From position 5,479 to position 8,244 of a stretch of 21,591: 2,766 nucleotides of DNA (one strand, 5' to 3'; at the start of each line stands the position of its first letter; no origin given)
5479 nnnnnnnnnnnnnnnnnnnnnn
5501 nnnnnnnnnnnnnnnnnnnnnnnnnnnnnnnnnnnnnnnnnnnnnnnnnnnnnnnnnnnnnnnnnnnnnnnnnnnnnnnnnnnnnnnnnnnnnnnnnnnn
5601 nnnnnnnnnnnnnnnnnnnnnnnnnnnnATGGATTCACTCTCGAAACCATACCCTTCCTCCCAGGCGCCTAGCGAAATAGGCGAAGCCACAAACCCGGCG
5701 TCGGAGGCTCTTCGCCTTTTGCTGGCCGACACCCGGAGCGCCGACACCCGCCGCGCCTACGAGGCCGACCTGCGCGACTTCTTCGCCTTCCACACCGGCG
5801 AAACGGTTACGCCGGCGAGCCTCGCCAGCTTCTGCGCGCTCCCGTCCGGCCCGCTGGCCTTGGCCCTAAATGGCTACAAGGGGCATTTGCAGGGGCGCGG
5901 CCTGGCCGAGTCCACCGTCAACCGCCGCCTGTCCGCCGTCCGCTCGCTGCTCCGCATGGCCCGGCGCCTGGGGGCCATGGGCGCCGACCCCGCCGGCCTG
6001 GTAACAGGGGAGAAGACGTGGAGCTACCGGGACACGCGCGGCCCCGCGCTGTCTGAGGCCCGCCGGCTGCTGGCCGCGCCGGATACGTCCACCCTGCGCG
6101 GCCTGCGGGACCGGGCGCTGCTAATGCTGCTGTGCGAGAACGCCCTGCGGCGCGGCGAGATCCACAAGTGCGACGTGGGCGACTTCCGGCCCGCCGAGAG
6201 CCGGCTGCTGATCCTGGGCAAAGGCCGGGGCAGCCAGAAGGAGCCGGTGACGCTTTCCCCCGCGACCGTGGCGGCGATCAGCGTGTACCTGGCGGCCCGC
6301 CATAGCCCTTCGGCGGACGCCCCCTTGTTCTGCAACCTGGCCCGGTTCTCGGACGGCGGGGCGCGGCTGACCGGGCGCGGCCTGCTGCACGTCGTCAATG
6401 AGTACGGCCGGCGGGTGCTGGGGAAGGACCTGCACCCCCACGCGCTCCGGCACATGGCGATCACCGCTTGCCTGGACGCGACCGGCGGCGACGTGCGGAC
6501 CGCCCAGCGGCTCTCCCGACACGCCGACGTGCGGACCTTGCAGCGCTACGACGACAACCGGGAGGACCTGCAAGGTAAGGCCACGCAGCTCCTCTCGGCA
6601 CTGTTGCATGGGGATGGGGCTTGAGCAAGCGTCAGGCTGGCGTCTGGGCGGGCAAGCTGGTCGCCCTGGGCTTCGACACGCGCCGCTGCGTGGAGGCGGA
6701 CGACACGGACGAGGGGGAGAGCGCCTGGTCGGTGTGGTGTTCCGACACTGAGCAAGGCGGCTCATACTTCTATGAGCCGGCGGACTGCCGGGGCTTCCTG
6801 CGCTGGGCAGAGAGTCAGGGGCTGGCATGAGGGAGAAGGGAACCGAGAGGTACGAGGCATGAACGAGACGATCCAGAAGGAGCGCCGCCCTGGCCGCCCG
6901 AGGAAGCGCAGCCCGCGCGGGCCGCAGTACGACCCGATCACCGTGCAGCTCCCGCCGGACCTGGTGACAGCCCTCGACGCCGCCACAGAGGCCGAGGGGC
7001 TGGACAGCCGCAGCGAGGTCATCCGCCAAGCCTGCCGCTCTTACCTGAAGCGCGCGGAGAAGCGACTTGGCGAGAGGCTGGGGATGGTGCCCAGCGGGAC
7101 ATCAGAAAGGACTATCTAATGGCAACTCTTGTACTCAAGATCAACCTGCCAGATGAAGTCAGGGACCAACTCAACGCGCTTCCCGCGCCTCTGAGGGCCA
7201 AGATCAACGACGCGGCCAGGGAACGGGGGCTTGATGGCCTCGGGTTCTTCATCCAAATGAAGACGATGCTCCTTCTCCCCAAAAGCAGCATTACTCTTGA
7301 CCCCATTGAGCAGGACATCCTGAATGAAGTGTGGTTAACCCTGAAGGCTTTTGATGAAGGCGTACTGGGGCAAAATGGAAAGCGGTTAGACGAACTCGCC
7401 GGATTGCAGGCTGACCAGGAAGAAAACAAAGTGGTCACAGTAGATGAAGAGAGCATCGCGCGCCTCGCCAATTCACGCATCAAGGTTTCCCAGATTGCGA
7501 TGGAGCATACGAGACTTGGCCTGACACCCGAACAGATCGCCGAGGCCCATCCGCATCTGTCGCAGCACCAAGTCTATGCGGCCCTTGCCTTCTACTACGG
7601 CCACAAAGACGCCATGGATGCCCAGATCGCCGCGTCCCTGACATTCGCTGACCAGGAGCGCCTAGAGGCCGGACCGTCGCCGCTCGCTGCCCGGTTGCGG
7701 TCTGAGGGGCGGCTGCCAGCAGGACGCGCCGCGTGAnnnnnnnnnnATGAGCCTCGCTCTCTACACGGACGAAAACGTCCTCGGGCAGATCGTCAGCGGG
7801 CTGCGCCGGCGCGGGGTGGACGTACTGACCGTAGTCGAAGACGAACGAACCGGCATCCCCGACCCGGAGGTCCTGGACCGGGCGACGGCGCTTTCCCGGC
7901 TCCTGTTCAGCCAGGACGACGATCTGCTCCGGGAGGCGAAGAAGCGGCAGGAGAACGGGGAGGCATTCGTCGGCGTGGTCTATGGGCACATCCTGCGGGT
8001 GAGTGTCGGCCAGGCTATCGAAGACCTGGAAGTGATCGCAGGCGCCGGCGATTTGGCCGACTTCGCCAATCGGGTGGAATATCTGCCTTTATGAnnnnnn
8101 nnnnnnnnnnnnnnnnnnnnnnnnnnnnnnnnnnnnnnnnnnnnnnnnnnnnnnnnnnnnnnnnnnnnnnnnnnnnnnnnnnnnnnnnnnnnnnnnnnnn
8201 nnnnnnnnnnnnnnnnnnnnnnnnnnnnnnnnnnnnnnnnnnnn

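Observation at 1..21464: Capsid-less circular element whose only virion-type gene is a 1718-aa tape measure: candidate new kind of phage satellite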

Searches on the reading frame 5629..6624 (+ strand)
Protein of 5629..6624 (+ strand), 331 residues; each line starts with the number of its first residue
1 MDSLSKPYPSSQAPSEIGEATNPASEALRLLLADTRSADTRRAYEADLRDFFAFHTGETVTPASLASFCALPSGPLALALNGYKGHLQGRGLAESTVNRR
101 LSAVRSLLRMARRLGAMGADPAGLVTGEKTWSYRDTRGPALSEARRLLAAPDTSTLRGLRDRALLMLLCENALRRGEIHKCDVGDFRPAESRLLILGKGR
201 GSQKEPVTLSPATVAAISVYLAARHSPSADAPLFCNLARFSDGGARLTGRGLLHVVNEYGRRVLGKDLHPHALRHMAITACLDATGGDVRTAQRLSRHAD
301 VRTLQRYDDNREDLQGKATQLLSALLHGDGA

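Call 5: search_protein_families(library=pfam, proteins=[window:5629-6624:+], max_evalue=0.01)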
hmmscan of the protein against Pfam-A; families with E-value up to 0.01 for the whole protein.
window:5629-6624:+ (331 aa): 2 families
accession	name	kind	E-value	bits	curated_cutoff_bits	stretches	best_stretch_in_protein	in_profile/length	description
PF00589.27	Phage_integrase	-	4.1e-18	66.2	27.1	1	143-311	7-169/172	Phage integrase family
PF02899.23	Phage_int_SAM_1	-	1.1e-08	35.6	22.3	1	83-113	51-81/83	Phage integrase, N-terminal SAM-like domain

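Call 6: search_protein_families(library=phrogs, proteins=[window:5629-6624:+], max_evalue=0.01)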
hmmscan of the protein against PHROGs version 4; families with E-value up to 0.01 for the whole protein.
window:5629-6624:+ (331 aa): 3 families
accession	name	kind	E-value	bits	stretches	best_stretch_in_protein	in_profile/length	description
phrog_1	-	integration and excision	5.3e-30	106.2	1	35-327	181-452/611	integrase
phrog_216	-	integration and excision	1.8e-18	67.7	1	103-323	21-237/301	integrase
phrog_23271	-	unknown function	0.0089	17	0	268-324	9-64/67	-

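Call 92: find_related_loci(query=window:5719-6624:+, collection=viral_contigs, flank=10000)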
Query window:5719-6624:+ (301 aa) in viral_contigs; peptide patterns used: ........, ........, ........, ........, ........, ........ (x = any residue, [..] = any of these).
6 stretches matched a pattern; 3 encode a relative of the query (tblastn E <= 1e-3); 3 distinct loci.
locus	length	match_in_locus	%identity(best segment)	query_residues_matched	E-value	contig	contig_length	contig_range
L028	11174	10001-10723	29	57-278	5e-16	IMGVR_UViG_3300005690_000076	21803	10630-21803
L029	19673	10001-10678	29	71-278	4e-14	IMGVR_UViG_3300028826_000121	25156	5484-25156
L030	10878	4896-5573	29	71-278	1e-13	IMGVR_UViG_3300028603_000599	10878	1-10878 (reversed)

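Call 95: search_protein_families(library=ncbifam, proteins=[window:5719-6624:+], max_evalue=0.01)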
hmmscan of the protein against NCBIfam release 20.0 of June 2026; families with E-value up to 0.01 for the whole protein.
window:5719-6624:+ (301 aa): 9 families
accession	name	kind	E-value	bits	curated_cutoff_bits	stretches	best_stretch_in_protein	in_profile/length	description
TIGR02224.1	recomb_XerC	equivalog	2.4e-30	105.9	335.15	1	5-277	12-274/295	tyrosine recombinase XerC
NF001399.0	PRK00283.1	subfamily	2e-25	89.7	279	1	6-277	22-280/300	tyrosine recombinase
TIGR02225.1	recomb_XerD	equivalog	3.3e-24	85.7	329.6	1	5-278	12-272/290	site-specific tyrosine recombinase XerD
NF040815.2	recomb_XerA_Arch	equivalog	2.2e-20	73.3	220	1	4-279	10-253/263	site-specific tyrosine recombinase/integron integrase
NF002331.0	PRK01287.1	subfamily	3.2e-17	62.5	371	1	5-277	41-309/365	site-specific tyrosine recombinase XerC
NF003462.0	PRK05084.1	equivalog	3.3e-10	39.2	267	1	130-289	196-353/360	tyrosine recombinase XerS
TIGR02249.1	integrase_gron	subfamily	1e-05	25.1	265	1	234-279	255-299/315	integron integrase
NF011946.0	PRK15417.1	equivalog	3.5e-05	23.1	435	1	234-277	270-312/337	integron integrase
NF007370.0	PRK09870.1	subfamily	0.00011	21.8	221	1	112-276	16-175/200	tyrosine-type DNA invertase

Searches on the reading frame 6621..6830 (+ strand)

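Call 40: search_protein_families(library=phrogs, proteins=[window:6621-6830:+], max_evalue=0.05)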
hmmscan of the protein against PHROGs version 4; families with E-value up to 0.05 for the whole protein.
window:6621-6830:+ (69 aa): 2 families
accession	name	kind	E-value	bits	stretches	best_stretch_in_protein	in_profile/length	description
phrog_1006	-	unknown function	0.001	19.8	1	6-49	87-129/155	-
phrog_19069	-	unknown function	0.011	16.9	1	15-54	47-84/106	-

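Call 41: search_protein_families(library=pfam, proteins=[window:6621-6830:+], max_evalue=0.05)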
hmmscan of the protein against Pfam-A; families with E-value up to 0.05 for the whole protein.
window:6621-6830:+ (69 aa): 0 families

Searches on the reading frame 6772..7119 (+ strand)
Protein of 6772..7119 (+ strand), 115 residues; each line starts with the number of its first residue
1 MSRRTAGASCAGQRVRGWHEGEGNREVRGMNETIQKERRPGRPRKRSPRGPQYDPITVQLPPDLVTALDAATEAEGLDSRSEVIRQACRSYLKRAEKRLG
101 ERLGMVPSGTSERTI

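Call 7: search_protein_families(library=pfam, proteins=[window:6772-7119:+], max_evalue=0.01)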
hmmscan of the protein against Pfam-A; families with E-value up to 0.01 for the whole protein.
window:6772-7119:+ (115 aa): 1 family
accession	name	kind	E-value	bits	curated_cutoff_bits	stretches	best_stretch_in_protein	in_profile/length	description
PF01402.27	RHH_1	-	3.5e-09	36.7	20.5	1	56-94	2-39/39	Ribbon-helix-helix protein, copG family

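Call 8: search_protein_families(library=phrogs, proteins=[window:6772-7119:+], max_evalue=0.01)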
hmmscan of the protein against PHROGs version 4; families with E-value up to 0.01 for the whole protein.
window:6772-7119:+ (115 aa): 6 families
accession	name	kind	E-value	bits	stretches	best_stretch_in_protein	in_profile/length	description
phrog_876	-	transcription regulation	2.5e-05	24.9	1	33-97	45-110/239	transcriptional repressor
phrog_4738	-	transcription regulation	5.9e-05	23.7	1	45-95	6-56/59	transcriptional repressor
phrog_22338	-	unknown function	0.00031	21.8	1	39-102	41-103/207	-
phrog_25971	-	unknown function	0.00093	20.6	1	22-94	43-113/116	-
phrog_7325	-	transcription regulation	0.0014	19.7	1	57-100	60-104/151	CopG-like transcriptional repressor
phrog_18157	-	transcription regulation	0.0058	18.5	1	44-96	40-91/93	transcriptional repressor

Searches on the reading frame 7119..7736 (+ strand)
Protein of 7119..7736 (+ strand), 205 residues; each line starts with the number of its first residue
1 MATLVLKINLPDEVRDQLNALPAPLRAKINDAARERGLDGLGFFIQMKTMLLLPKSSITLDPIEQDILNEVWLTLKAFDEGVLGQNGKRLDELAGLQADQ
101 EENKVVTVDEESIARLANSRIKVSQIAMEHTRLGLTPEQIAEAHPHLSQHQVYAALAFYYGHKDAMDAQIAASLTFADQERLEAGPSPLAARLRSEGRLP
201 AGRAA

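Call 5: search_protein_families(library=pfam, proteins=[window:7119-7736:+], max_evalue=0.01)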
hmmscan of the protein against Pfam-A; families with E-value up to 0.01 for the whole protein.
window:7119-7736:+ (205 aa): 1 family
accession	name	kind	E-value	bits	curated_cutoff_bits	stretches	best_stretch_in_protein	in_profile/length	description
PF04255.20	DUF433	-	2.8e-10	40.3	23.6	1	115-159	13-56/56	Protein of unknown function (DUF433)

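Call 6: search_protein_families(library=phrogs, proteins=[window:7119-7736:+], max_evalue=0.01)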
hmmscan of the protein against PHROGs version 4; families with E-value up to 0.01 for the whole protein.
window:7119-7736:+ (205 aa): 1 family
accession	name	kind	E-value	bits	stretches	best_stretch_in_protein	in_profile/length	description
phrog_11928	-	unknown function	2.3e-06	28.4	1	115-173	19-74/74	-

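Call 79: search_protein_families(library=padloc, proteins=[window:7119-7736:+], max_evalue=0.01)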
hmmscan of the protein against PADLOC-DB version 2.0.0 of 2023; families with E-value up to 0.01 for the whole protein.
window:7119-7736:+ (205 aa): 0 families

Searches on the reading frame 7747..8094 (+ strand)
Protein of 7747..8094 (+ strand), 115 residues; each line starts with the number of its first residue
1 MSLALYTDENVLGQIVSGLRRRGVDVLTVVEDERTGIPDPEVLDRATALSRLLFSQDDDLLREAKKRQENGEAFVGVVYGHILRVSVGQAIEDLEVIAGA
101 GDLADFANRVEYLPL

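Call 7: search_protein_families(library=pfam, proteins=[window:7747-8094:+], max_evalue=0.01)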
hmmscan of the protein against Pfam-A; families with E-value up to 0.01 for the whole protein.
window:7747-8094:+ (115 aa): 3 families
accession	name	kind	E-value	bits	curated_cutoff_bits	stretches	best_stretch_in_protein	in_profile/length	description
PF18480.7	DUF5615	-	4.6e-10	39.8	23.8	1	5-64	3-62/110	Domain of unknown function (DUF5615)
PF24568.1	CC_PcsB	-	0.00015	22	27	0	88-112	26-50/75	Peptidoglycan hydrolase PcsB, coiled-coil domain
PF18478.7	PIN_10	-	0.00038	20.9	26.2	1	5-69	3-71/84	PIN like domain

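Call 8: search_protein_families(library=phrogs, proteins=[window:7747-8094:+], max_evalue=0.01)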
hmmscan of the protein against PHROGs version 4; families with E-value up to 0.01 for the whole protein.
window:7747-8094:+ (115 aa): 1 family
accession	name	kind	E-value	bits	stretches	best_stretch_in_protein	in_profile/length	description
phrog_35177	-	unknown function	0.0031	18.4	1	4-60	4-59/120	-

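Call 79: search_protein_families(library=padloc, proteins=[window:7747-8094:+], max_evalue=0.01)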
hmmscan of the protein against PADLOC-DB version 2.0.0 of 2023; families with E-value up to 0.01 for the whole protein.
window:7747-8094:+ (115 aa): 0 families
